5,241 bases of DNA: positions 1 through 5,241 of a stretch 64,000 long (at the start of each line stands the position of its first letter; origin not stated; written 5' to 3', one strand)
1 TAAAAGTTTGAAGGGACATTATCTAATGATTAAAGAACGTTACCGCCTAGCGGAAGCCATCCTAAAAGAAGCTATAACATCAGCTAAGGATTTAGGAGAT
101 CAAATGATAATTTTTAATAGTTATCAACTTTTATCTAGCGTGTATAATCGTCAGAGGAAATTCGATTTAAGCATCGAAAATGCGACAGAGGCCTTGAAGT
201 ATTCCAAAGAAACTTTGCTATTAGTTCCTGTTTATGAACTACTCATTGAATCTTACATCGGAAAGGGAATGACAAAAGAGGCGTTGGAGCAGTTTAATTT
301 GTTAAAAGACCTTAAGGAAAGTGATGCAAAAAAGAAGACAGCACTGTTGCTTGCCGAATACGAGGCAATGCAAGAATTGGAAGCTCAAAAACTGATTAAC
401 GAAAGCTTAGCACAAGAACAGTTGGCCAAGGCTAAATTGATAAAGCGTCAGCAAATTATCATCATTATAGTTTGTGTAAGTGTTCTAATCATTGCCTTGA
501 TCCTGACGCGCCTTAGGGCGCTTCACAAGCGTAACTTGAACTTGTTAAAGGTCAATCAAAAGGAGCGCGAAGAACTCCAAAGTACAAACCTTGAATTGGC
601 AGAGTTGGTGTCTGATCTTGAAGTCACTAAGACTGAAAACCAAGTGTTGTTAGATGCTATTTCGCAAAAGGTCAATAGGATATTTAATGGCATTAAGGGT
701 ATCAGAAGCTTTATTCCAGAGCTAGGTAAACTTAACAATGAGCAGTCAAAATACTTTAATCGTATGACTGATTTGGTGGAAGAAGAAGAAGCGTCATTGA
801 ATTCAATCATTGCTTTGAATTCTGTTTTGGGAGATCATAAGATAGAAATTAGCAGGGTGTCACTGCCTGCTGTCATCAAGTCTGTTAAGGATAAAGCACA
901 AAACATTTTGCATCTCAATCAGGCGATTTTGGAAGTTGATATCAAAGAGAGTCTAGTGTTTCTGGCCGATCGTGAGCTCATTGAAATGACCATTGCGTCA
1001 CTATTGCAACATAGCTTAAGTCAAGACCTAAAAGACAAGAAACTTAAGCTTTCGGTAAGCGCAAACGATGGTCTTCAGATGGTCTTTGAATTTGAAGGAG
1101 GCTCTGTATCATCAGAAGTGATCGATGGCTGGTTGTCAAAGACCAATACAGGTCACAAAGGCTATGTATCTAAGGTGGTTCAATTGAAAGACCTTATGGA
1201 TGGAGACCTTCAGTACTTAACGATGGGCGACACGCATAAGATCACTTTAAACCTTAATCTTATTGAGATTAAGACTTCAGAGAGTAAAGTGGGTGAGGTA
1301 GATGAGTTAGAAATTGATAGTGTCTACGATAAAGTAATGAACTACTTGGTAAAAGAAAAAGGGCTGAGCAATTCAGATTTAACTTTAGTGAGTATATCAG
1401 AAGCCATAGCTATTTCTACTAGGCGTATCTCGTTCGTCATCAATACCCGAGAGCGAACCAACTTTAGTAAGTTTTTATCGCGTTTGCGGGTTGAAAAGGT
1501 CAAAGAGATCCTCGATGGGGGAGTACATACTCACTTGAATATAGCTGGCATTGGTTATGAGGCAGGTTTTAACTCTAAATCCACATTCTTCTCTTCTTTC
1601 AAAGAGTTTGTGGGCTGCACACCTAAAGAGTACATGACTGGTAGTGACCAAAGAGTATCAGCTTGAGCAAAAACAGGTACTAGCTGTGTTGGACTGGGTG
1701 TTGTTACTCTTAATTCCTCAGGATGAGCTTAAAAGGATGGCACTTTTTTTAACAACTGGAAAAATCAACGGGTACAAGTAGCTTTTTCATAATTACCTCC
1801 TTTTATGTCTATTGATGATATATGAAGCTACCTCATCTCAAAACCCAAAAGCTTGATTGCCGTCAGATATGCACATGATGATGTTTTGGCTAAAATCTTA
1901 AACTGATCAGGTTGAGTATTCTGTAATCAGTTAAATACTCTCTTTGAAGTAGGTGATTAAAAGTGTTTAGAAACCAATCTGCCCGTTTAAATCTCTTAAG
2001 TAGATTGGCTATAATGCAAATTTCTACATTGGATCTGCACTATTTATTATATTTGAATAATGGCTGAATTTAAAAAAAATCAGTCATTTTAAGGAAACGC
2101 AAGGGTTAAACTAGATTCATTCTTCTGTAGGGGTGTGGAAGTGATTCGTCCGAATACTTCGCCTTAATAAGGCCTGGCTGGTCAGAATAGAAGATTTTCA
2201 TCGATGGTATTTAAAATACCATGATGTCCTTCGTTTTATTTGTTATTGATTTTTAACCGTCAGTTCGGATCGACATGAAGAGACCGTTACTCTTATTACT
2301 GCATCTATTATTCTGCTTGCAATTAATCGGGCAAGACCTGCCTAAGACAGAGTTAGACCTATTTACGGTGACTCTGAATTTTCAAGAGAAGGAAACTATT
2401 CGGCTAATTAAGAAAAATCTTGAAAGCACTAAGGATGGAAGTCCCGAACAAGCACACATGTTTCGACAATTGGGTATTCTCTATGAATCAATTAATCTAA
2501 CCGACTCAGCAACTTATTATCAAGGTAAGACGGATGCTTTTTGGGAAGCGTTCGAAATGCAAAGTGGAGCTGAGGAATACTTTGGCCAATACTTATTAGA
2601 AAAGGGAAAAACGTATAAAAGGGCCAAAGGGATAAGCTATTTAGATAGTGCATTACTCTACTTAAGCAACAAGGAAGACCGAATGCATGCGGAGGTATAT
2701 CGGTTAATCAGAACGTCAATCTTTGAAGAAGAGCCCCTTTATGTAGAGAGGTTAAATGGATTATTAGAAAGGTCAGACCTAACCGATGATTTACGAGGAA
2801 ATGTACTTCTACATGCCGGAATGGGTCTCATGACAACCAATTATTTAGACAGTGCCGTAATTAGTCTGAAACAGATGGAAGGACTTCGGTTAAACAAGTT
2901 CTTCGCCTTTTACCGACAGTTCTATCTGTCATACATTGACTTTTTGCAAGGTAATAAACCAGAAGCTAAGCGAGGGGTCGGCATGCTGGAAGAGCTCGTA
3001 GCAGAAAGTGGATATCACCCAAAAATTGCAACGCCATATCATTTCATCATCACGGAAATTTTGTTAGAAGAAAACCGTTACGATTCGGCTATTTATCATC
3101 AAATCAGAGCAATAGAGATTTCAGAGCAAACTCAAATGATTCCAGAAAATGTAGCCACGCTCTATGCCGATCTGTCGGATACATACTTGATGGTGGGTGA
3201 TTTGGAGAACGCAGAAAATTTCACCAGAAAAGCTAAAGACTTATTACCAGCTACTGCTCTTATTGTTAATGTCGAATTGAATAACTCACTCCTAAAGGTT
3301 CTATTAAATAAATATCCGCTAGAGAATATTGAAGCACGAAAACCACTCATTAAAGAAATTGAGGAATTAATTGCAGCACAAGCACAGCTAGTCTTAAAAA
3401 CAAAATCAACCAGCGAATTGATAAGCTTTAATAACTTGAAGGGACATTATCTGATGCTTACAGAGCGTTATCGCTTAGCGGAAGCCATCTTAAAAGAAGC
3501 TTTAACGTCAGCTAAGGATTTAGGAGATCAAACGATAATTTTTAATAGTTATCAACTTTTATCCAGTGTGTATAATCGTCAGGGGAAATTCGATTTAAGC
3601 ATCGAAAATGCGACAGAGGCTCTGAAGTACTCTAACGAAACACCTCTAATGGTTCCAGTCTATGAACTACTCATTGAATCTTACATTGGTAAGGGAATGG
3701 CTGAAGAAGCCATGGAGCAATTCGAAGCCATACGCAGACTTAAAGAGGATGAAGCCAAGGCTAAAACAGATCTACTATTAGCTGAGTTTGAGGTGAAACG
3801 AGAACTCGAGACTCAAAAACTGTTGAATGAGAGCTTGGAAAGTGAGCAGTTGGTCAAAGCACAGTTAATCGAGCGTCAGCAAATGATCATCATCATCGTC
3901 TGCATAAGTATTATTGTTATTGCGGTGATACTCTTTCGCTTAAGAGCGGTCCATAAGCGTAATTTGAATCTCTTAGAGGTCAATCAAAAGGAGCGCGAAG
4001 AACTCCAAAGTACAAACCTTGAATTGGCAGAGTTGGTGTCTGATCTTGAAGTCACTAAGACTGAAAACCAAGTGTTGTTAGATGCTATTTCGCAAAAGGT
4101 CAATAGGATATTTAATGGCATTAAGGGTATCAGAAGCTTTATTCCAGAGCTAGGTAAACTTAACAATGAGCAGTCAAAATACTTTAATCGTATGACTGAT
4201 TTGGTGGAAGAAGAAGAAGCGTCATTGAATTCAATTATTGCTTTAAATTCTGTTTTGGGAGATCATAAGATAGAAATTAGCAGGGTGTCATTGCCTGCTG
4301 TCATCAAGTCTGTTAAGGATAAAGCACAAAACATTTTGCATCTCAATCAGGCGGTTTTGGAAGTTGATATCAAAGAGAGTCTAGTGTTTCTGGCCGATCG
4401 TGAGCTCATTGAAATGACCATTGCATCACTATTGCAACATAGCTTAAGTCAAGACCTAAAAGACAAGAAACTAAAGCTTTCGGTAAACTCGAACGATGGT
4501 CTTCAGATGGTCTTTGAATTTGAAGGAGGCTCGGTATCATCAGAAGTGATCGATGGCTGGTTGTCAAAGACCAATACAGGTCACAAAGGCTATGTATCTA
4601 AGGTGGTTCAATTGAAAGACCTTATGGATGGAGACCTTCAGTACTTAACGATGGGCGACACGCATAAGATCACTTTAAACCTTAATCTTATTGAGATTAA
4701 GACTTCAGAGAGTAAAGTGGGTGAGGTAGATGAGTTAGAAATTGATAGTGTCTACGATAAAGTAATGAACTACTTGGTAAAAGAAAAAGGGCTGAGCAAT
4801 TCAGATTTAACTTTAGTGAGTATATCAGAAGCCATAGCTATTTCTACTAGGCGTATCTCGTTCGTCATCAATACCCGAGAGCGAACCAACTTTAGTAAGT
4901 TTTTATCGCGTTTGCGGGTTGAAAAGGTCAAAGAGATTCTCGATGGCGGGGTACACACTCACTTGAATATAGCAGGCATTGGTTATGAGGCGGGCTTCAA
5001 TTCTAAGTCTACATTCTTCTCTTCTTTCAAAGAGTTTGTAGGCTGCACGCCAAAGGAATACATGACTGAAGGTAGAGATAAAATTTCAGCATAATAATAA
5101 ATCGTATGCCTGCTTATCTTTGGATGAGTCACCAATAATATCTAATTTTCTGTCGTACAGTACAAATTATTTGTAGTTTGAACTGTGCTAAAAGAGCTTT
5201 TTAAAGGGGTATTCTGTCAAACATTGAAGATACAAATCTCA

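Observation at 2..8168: Tandem triplet of membrane-tethered TPR sensor / dead-kinase / AraC regulators next to the giant adhesin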

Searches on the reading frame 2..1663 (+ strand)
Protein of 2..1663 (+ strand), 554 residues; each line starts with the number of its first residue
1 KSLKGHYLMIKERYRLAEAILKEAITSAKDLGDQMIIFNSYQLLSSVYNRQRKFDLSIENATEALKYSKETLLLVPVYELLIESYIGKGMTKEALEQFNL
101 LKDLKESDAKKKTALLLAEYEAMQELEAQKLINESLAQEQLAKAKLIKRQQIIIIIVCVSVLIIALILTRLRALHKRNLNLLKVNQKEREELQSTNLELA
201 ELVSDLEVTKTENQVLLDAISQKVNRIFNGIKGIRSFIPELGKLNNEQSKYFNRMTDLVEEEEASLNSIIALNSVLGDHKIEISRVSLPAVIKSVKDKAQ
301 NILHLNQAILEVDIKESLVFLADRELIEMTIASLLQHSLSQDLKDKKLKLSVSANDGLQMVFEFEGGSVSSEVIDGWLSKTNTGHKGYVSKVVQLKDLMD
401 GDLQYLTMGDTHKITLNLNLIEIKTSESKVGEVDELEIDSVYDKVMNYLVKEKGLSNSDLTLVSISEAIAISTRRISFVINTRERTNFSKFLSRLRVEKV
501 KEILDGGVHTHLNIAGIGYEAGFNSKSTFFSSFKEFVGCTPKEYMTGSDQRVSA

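Call 7: search_protein_families(library=pfam, proteins=[window:2-1663:+], max_evalue=1)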
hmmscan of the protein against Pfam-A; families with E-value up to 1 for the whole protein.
window:2-1663:+ (554 aa): 5 families
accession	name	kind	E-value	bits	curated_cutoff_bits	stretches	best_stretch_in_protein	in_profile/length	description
PF12833.13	HTH_18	-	5.6e-13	49.4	33.6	1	466-545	2-78/80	Helix-turn-helix domain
PF00165.29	HTH_AraC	-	2.1e-05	25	26.6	1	510-545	7-41/42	Bacterial regulatory helix-turn-helix proteins, AraC family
PF13424.12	TPR_12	-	0.0017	18.9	30.1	1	4-68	9-75/77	Tetratricopeptide repeat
PF13181.12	TPR_8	-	0.015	15.9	25.7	0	40-69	3-32/34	Tetratricopeptide repeat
PF12794.12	MscS_TM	-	0.17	11.2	28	1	152-229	230-308/339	Mechanosensitive ion channel inner membrane domain 1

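Call 8: search_protein_families(library=ncbifam, proteins=[window:2-1663:+], max_evalue=1)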
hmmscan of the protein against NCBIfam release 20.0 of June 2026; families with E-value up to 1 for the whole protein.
window:2-1663:+ (554 aa): 17 families
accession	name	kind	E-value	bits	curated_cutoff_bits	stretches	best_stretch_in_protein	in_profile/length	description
NF047455.1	TF_Staph_AryK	equivalog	1.5e-09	36.6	850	1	435-547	152-258/759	transcriptional regulator AryK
NF007243.0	PRK09685.1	equivalog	1.8e-08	34.2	199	1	452-545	208-299/303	transcriptional regulator FeaR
NF007693.0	PRK10371.1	equivalog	4.4e-07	29.4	253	1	458-551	213-303/309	transcriptional regulator MelR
NF052534.1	RzbtTranRegRhrA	equivalog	2.2e-06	27.2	500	1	451-544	216-307/312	rhizobactin biosynthesis transcriptional regulator RhrA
NF047788.1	TransRegPocR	equivalog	2.2e-06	27.2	500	1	402-546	150-289/296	transcriptional regulator PocR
NF007860.0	PRK10572.1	equivalog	1.1e-05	24.5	208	1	432-549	175-286/292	arabinose operon transcriptional regulator AraC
NF006902.0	PRK09393.1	equivalog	2e-05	24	425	1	456-548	233-322/327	transcriptional regulator FtrA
NF007432.1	PRK09978.1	equivalog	0.00049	19.3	500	1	462-552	161-247/274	DNA-binding transcriptional regulator GadX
NF050186.1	TransRegGliRPseudo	equivalog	0.00065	19.2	570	1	483-545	275-334/338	AraC family transcriptional regulator GliR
NF007633.0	PRK10296.1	equivalog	0.0013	18.3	264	1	490-545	220-272/280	transcriptional regulator ChbR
NF010028.0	PRK13503.1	equivalog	0.0021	17.5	288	1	459-549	187-274/278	HTH-type transcriptional activator RhaS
NF011733.0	PRK15186.1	equivalog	0.0022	17.4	403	1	435-546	176-280/291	AraC family transcriptional regulator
NF040475.1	chlor_reg_RclR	equivalog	0.023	14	400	1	475-545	207-276/284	reactive chlorine-specific transcriptional regulator RclR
NF011868.0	PRK15340.1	equivalog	0.025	14.3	259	1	493-543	156-206/216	AraC family transcriptional regulator InvF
NF011964.0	PRK15435.1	equivalog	0.048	12.6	345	1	458-550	98-186/354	bifunctional DNA-binding transcriptional regulator/O6-methylguanine-DNA methyltransferase Ada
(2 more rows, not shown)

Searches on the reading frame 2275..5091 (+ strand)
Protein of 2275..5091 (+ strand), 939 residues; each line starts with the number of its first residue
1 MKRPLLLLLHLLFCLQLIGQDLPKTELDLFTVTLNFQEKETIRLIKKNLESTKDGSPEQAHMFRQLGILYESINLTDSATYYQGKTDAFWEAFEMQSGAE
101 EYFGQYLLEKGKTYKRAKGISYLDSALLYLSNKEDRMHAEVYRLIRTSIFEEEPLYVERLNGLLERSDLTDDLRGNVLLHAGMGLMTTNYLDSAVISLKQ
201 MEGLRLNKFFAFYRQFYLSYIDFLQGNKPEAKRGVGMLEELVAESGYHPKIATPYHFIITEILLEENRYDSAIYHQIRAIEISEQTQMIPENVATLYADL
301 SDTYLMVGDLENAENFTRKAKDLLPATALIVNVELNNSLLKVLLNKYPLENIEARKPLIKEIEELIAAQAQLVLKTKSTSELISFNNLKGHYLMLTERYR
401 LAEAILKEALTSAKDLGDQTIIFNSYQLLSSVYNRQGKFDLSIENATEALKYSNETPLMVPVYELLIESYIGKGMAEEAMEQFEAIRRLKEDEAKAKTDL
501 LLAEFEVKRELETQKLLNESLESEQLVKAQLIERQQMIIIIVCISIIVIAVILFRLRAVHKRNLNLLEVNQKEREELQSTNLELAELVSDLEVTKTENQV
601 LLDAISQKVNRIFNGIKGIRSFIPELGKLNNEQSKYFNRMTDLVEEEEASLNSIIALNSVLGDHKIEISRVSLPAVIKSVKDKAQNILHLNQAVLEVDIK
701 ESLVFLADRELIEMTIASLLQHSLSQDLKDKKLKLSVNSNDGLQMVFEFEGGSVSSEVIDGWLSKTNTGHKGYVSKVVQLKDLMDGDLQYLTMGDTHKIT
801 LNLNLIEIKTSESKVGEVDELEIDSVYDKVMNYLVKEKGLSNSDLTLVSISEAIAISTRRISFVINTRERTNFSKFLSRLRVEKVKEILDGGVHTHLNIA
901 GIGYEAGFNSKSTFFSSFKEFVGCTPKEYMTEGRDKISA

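Call 7: search_protein_families(library=pfam, proteins=[window:2275-5091:+], max_evalue=1)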
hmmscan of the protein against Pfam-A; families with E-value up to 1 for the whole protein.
window:2275-5091:+ (939 aa): 12 families
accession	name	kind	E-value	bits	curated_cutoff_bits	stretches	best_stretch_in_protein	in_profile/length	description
PF13424.12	TPR_12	-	1.5e-14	54.3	30.1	2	386-451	7-73/77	Tetratricopeptide repeat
PF12833.13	HTH_18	-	1e-12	48.6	33.6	1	851-930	2-78/80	Helix-turn-helix domain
PF17874.7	TPR_MalT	-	2.4e-06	27.5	45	1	218-323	46-151/336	MalT-like TPR region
PF13181.12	TPR_8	-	2.7e-06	27.6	25.7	1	425-454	3-32/34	Tetratricopeptide repeat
PF00165.29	HTH_AraC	-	4.1e-05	24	26.6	1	895-930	7-41/42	Bacterial regulatory helix-turn-helix proteins, AraC family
PF10602.15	RPN7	-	0.00031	20.9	29.6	1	285-410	27-140/174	26S proteasome subunit RPN7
PF14559.12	TPR_19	-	0.00087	20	25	1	436-496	4-61/68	Tetratricopeptide repeat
PF07719.23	TPR_2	-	0.0057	17.1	27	0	295-325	2-32/34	Tetratricopeptide repeat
PF17405.8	Nrap_D4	-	0.11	12.3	21.8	1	517-595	107-188/203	Nrap protein nucleotidyltransferase domain 4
PF12794.12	MscS_TM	-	0.16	11.2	28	1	537-614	230-308/339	Mechanosensitive ion channel inner membrane domain 1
PF00515.34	TPR_1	-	0.2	12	27.8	0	432-451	10-29/34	Tetratricopeptide repeat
PF13374.12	TPR_10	-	0.5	10.9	27.5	0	390-414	9-33/42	Tetratricopeptide repeat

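Call 8: search_protein_families(library=ncbifam, proteins=[window:2275-5091:+], max_evalue=1)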
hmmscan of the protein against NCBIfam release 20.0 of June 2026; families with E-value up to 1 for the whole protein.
window:2275-5091:+ (939 aa): 19 families
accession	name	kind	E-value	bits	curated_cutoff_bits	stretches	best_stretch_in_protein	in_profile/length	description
NF047455.1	TF_Staph_AryK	equivalog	2.7e-09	35.8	850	1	820-933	152-259/759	transcriptional regulator AryK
NF007243.0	PRK09685.1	equivalog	2.7e-07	30.3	199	1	837-930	208-299/303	transcriptional regulator FeaR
NF047788.1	TransRegPocR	equivalog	1.8e-06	27.4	500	1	787-932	150-290/296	transcriptional regulator PocR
NF007693.0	PRK10371.1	equivalog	2.9e-06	26.7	253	1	844-931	214-298/309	transcriptional regulator MelR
NF052534.1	RzbtTranRegRhrA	equivalog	4.3e-06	26.2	500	1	836-929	216-307/312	rhizobactin biosynthesis transcriptional regulator RhrA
NF007860.0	PRK10572.1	equivalog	3.2e-05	22.9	208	1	817-932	175-284/292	arabinose operon transcriptional regulator AraC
NF006902.0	PRK09393.1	equivalog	6.6e-05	22.2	425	1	841-931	233-320/327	transcriptional regulator FtrA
NF049932.1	TranspRegBtr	equivalog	0.00042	19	900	1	839-939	175-272/531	bacillibactin transport transcriptional regulator Btr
NF050186.1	TransRegGliRPseudo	equivalog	0.00086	18.7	570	1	868-932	275-336/338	AraC family transcriptional regulator GliR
NF007633.0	PRK10296.1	equivalog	0.0019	17.7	264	1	876-930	221-272/280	transcriptional regulator ChbR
NF040959.1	MamA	equivalog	0.0027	17.2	200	1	385-490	107-203/204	magnetosome protein MamA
NF011733.0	PRK15186.1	equivalog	0.0047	16.3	403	1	820-930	176-279/291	AraC family transcriptional regulator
NF007432.1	PRK09978.1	equivalog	0.0059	15.8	500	1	848-931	162-241/274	DNA-binding transcriptional regulator GadX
NF010028.0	PRK13503.1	equivalog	0.015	14.7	288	1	845-929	188-269/278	HTH-type transcriptional activator RhaS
NF041880.1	EPS_EpsF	equivalog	0.019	13.5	900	1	635-742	320-419/492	response regulator EpsF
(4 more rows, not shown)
